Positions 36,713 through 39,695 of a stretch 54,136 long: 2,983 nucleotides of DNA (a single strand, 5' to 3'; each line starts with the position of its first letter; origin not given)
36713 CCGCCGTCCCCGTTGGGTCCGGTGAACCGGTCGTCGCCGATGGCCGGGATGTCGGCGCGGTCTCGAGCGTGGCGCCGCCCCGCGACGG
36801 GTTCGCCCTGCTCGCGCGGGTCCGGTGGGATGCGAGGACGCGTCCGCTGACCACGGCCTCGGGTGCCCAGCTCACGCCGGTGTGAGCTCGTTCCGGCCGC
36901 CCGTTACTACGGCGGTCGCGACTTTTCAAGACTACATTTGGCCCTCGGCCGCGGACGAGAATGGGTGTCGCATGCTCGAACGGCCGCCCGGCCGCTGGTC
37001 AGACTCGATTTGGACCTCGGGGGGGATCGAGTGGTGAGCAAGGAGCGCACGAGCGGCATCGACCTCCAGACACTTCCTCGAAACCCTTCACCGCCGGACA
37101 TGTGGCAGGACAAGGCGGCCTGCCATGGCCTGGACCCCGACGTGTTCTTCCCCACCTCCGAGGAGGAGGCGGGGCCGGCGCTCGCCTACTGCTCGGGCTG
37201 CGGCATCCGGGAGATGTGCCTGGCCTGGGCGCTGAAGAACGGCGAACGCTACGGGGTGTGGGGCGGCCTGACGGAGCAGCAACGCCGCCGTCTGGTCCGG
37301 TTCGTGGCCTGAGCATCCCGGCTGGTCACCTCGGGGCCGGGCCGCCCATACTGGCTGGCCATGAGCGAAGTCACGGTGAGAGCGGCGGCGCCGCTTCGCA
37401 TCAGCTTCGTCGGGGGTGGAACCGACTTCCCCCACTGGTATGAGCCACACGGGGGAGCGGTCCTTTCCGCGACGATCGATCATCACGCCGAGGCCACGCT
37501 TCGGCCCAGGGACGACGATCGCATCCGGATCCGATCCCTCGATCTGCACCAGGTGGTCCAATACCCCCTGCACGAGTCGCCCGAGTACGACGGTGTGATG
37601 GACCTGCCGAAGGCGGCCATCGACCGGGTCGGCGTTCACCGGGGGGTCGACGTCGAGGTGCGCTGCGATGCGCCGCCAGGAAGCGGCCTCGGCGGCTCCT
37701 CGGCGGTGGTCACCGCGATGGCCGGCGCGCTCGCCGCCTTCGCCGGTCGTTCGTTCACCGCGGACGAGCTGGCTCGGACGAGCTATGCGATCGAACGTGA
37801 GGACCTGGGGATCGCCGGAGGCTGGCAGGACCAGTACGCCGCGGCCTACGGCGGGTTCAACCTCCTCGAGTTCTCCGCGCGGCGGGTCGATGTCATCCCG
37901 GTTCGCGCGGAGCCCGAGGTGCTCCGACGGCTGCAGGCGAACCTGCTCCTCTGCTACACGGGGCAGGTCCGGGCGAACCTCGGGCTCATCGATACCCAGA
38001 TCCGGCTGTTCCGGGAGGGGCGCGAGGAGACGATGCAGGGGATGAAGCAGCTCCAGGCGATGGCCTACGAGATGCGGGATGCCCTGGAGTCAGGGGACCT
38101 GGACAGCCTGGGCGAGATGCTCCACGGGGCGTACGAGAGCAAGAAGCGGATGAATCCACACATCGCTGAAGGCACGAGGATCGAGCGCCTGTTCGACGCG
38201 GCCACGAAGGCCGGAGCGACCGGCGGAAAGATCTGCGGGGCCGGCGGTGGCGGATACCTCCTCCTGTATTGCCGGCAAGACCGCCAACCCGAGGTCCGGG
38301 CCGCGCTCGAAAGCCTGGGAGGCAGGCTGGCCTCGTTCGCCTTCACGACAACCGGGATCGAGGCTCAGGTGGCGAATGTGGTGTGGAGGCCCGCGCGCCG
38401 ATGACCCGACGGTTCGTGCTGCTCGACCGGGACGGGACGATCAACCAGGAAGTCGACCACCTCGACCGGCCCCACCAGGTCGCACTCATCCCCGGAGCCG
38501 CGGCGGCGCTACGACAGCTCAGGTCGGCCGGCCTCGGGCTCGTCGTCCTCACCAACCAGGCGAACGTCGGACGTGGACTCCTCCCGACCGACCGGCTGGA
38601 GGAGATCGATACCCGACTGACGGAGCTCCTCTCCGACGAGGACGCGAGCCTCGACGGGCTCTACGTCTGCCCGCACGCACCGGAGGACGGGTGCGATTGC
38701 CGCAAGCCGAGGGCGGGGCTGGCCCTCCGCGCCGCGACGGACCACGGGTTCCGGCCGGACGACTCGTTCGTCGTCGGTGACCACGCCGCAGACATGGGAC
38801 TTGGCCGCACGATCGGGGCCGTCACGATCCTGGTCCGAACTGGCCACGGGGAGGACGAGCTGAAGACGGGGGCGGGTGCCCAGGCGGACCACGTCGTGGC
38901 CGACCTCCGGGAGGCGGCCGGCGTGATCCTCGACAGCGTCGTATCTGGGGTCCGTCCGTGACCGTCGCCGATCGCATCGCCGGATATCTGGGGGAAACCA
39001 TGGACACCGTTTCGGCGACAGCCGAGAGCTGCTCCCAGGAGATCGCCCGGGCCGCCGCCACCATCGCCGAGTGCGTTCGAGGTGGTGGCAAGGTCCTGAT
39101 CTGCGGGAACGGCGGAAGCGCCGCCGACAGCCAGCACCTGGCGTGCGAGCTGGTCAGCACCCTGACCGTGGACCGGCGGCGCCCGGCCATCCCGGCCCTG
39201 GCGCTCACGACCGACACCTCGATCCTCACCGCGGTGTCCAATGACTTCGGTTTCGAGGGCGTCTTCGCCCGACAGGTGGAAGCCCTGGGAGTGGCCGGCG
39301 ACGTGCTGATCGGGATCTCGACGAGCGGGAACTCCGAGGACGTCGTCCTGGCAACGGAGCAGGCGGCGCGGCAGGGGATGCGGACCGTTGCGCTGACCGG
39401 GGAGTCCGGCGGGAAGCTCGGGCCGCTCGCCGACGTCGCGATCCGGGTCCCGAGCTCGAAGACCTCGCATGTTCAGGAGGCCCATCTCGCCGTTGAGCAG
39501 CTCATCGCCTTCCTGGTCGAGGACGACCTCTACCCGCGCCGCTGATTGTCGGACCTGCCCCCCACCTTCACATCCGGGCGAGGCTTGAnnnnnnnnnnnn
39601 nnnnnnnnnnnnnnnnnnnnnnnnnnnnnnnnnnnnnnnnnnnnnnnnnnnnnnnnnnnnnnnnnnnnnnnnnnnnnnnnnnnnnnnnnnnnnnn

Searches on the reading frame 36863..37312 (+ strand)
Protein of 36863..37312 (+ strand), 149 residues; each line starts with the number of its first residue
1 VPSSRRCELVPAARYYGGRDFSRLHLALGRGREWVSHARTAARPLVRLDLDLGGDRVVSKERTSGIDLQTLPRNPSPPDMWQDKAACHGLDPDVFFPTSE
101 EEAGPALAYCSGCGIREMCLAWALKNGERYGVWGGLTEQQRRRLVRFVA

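Call 4: search_protein_families(library=pfam, proteins=[window:36863-37312:+], max_evalue=0.01)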
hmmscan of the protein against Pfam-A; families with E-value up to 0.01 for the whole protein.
window:36863-37312:+ (149 aa): 1 family
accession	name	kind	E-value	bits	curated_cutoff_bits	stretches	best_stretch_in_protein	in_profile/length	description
PF02467.21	Whib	-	1.2e-22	80.6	23.6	1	81-144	1-65/65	Transcription factor WhiB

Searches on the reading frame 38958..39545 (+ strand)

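Call 51: search_protein_families(library=pfam, proteins=[window:38958-39545:+], max_evalue=0.001)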
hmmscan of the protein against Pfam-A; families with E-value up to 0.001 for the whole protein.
window:38958-39545:+ (195 aa): 2 families
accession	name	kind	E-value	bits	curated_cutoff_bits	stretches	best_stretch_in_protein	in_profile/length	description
PF13580.11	SIS_2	-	8.3e-29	100.8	27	1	10-148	2-138/138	SIS domain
PF01380.27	SIS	-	1.3e-09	38.3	25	1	113-183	53-123/131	SIS domain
